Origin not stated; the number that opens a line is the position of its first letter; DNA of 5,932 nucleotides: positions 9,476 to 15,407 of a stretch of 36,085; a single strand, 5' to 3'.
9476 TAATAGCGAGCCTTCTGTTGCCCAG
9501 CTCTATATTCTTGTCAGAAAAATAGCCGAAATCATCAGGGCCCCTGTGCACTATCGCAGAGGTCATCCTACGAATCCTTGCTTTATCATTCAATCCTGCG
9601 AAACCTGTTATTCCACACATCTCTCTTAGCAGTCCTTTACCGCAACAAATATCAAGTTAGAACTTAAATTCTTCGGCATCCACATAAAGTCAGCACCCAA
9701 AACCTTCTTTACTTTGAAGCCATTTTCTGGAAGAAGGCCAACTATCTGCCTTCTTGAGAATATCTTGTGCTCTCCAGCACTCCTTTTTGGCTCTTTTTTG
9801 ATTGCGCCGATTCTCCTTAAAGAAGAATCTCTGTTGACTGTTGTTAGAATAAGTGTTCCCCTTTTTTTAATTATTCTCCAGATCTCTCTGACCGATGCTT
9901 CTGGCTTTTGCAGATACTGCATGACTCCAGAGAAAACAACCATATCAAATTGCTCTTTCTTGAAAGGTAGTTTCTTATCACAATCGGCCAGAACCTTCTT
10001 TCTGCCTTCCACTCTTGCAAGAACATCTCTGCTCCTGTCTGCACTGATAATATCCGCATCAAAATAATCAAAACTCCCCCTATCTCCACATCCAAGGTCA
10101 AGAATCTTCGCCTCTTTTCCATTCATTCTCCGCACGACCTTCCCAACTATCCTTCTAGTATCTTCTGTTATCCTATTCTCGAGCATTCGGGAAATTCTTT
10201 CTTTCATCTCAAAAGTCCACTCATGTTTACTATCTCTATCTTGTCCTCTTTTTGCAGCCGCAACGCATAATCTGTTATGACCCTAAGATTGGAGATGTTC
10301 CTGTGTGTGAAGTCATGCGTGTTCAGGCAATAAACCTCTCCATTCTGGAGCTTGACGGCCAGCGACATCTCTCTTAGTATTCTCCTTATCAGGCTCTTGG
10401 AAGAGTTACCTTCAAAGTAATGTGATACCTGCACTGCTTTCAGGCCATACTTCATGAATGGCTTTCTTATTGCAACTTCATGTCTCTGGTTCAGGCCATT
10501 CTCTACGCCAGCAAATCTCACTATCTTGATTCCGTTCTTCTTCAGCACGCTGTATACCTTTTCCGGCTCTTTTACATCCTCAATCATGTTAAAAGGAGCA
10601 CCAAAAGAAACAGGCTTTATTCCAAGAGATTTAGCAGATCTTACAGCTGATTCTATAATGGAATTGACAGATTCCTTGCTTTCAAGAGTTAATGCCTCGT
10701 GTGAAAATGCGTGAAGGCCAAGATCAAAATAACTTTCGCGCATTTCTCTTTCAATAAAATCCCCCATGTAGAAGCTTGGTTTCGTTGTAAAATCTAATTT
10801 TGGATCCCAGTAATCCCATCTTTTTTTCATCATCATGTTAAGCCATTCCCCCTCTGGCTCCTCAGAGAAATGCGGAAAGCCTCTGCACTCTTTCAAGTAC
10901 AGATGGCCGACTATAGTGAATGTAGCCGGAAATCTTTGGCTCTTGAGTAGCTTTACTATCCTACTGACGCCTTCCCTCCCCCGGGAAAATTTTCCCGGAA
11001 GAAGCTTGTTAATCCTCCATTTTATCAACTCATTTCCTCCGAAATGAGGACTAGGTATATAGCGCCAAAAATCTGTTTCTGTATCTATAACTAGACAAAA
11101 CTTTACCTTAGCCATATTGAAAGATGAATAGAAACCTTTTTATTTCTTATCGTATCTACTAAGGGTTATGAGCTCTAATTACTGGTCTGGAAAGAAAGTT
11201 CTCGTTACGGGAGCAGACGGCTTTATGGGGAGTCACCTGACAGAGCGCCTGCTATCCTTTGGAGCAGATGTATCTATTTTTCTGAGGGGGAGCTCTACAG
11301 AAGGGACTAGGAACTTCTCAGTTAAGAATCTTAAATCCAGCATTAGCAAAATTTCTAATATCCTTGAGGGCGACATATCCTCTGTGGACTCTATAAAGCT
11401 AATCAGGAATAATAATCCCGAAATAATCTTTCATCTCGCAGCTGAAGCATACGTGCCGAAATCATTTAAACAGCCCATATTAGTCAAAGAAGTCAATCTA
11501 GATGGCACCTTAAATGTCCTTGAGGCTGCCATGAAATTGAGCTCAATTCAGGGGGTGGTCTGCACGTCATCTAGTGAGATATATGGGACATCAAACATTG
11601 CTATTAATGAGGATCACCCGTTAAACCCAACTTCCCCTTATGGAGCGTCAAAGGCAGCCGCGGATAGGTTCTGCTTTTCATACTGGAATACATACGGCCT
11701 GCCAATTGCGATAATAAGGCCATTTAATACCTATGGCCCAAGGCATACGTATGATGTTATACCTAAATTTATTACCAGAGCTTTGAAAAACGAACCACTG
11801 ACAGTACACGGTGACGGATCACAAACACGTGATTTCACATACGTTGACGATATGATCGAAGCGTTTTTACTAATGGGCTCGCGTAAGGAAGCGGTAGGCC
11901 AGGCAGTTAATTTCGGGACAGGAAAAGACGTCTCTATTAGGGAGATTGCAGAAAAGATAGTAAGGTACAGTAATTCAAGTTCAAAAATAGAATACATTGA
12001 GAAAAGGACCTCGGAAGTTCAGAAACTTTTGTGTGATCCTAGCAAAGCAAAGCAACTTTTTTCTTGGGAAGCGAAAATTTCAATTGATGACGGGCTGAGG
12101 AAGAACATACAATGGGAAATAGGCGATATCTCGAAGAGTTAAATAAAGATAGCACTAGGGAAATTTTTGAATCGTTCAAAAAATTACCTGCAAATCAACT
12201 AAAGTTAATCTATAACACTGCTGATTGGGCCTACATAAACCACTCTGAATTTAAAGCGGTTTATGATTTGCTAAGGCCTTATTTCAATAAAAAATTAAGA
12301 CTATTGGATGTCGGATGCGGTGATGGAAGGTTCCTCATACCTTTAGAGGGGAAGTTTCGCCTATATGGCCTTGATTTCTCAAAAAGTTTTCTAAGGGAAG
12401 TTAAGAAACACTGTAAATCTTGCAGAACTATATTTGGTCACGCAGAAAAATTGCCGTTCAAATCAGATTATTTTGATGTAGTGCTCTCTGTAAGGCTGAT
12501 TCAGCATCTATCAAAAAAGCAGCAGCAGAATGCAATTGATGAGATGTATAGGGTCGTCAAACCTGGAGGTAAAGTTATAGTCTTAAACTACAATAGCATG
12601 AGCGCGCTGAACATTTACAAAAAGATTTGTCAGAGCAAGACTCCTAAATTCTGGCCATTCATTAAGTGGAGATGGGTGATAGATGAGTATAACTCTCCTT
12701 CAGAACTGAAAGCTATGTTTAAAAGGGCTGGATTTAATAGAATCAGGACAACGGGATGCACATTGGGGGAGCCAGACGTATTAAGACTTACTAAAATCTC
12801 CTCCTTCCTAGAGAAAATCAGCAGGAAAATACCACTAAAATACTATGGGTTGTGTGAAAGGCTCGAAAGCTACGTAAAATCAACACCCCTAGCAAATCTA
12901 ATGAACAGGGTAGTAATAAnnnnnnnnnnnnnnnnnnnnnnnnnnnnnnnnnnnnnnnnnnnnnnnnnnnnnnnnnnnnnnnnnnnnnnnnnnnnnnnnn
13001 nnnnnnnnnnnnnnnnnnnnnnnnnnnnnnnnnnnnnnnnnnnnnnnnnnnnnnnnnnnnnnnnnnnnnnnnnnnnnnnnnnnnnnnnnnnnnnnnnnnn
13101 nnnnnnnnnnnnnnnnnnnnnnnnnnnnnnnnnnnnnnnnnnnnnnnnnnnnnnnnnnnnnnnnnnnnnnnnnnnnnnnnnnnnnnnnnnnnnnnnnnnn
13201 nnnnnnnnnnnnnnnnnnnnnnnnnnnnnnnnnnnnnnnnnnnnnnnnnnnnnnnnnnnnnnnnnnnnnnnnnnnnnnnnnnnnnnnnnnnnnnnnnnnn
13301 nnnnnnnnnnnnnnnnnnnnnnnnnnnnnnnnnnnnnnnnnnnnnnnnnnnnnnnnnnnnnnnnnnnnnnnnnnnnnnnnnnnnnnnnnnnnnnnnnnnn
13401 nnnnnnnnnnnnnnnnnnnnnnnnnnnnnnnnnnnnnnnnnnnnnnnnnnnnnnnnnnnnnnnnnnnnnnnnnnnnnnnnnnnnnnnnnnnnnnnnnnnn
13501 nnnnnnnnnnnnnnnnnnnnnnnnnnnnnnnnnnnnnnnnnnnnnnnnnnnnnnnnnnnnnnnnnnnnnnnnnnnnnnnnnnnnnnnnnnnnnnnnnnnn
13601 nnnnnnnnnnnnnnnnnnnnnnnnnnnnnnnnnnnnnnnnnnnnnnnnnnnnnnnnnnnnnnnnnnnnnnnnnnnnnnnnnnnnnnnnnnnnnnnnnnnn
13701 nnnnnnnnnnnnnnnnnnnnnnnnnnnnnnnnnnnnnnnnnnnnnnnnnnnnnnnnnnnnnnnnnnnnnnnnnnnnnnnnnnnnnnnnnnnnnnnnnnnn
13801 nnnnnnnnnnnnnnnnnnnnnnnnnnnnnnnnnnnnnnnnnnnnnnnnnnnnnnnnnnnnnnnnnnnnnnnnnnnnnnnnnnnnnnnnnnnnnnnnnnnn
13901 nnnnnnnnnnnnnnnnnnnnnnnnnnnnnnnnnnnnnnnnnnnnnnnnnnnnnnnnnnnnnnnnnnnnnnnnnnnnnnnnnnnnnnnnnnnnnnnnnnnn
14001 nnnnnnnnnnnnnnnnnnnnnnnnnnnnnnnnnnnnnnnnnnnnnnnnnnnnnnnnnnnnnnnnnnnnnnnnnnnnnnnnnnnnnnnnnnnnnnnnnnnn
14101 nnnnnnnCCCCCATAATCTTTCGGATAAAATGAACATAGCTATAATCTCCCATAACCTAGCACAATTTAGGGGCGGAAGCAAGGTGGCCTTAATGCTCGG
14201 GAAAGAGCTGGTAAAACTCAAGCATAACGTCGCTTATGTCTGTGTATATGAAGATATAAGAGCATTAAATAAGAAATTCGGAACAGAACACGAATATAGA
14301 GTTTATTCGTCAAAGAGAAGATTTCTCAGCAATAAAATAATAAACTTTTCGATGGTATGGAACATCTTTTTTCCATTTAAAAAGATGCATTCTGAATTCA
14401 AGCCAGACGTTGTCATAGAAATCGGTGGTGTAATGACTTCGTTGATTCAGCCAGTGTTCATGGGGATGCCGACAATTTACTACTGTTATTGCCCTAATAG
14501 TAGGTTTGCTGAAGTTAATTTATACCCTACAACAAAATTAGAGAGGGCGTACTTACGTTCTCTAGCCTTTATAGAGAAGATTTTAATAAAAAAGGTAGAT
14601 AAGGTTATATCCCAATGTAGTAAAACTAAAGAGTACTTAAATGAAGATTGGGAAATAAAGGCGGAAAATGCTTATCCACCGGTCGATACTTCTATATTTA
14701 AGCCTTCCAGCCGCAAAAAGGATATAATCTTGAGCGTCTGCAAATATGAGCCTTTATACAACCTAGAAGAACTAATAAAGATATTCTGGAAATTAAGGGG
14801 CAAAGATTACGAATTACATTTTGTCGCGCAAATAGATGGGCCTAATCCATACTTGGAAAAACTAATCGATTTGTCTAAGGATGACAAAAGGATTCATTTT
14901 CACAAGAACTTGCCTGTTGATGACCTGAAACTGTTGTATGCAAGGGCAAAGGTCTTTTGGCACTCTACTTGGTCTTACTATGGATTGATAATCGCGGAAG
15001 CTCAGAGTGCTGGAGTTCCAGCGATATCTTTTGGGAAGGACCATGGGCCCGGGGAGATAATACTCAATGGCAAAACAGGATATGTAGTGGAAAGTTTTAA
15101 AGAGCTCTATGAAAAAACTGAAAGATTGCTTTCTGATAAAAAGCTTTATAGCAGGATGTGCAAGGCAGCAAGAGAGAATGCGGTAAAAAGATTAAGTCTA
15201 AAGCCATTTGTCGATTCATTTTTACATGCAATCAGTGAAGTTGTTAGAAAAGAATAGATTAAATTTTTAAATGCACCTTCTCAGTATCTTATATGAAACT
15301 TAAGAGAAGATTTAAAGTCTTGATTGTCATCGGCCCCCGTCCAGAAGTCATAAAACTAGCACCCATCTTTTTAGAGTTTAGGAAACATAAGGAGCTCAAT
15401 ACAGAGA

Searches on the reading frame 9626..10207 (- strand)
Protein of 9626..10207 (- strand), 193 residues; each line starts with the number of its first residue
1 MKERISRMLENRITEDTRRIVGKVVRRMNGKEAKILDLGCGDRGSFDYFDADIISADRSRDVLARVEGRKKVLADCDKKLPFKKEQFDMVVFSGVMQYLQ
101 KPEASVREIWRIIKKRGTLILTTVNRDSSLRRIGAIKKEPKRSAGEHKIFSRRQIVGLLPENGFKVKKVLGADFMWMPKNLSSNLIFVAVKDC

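Call 8: search_protein_families(library=pfam, proteins=[window:9626-10207:-], max_evalue=0.00001)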
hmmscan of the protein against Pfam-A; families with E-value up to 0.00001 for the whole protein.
window:9626-10207:- (193 aa): 6 families
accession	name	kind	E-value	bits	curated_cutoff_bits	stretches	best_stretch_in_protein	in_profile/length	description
PF08241.18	Methyltransf_11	-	2e-13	51.2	21.2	1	36-121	1-95/95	Methyltransferase domain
PF13489.12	Methyltransf_23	-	8.3e-13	48.8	27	1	19-167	7-162/164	Methyltransferase domain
PF13847.12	Methyltransf_31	-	1.8e-10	41.1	27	1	31-141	3-127/145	Methyltransferase domain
PF13649.12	Methyltransf_25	-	3e-07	31.5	27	1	35-117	1-97/97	Methyltransferase domain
PF07021.18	MetW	-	5.4e-06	26.6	21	1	24-115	6-104/193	Methionine biosynthesis protein MetW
PF08242.18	Methyltransf_12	-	8.9e-06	26.8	30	0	36-119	1-98/98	Methyltransferase domain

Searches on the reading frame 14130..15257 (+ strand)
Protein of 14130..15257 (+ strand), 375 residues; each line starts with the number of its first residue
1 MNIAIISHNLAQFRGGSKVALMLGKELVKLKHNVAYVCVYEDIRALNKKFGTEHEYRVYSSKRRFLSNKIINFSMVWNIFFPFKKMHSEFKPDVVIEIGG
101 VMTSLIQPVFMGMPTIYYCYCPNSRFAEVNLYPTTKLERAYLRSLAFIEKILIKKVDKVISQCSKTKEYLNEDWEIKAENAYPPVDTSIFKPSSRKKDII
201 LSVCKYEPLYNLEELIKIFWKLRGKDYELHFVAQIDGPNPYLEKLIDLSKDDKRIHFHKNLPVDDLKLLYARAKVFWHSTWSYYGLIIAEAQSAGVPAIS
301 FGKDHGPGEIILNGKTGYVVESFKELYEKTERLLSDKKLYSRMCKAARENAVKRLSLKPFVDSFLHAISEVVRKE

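Call 9: search_protein_families(library=pfam, proteins=[window:14130-15257:+], max_evalue=0.00001)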
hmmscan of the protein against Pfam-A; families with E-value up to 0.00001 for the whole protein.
window:14130-15257:+ (375 aa): 3 families
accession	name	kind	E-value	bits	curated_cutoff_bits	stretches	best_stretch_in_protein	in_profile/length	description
PF00534.26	Glycos_transf_1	-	4.7e-20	72.3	26.4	1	194-349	12-171/172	Glycosyl transferases group 1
PF13692.12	Glyco_trans_1_4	-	1.6e-14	54.8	27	1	199-336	3-142/142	Glycosyl transferases group 1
PF13439.12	Glyco_transf_4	-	3.8e-08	34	28.5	1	15-187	3-168/170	Glycosyltransferase Family 4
